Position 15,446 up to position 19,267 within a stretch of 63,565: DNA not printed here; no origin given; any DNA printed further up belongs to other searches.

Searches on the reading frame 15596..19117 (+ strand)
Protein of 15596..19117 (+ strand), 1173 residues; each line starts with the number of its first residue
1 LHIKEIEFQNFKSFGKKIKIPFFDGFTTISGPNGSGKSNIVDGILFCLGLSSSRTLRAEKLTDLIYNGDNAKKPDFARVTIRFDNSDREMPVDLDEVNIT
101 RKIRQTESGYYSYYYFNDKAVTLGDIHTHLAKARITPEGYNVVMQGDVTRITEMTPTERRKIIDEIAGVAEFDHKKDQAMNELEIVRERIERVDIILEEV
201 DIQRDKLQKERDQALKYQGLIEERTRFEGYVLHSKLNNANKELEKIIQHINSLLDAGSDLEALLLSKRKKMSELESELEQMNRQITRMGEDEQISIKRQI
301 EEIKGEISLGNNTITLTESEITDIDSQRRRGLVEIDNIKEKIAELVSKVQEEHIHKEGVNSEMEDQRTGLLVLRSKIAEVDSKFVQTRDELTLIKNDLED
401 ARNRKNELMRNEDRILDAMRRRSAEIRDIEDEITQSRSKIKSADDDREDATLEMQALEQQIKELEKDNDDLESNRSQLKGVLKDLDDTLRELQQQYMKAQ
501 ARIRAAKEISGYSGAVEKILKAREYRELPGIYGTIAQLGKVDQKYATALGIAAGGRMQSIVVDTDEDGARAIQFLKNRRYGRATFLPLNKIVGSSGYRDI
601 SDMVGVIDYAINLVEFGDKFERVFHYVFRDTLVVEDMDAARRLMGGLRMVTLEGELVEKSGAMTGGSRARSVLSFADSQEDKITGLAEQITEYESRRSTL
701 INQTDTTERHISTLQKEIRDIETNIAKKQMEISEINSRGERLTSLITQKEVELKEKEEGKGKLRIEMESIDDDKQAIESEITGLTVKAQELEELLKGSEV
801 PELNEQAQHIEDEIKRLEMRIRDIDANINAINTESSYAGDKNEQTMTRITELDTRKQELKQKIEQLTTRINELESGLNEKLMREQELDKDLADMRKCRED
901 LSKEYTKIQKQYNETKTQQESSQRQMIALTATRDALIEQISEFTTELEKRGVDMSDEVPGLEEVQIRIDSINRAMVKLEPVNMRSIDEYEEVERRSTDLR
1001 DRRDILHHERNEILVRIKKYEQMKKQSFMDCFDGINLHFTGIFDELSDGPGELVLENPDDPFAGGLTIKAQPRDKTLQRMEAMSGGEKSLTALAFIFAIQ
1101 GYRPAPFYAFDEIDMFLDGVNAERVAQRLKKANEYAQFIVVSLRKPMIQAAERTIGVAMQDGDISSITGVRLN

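Call 82: search_protein_families(library=pfam, max_evalue=0.0001, proteins=[window:15596-19117:+])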
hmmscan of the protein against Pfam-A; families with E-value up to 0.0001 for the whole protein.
window:15596-19117:+ (1173 aa): 6 families
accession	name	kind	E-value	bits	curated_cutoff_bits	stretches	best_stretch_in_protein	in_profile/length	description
PF02463.25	SMC_N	-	1.9e-70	237.1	40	1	2-1165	1-219/220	RecF/RecN/SMC N terminal domain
PF06470.18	SMC_hinge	-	7.6e-33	113.8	22.5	1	529-643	2-115/116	SMC proteins Flexible Hinge Domain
PF13476.12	AAA_23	-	2.1e-13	51.8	27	1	6-284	2-199/201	AAA domain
PF13304.12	AAA_21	-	2.9e-07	31.3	27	0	26-89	1-57/304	AAA domain, putative AbiEii toxin, Type IV TA system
PF13175.12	AAA_15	-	6.6e-06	26.4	32.1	1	1-348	1-266/374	AAA ATPase domain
PF13555.12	AAA_29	-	4e-05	23.7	27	1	5-48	3-46/61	P-loop containing region of AAA domain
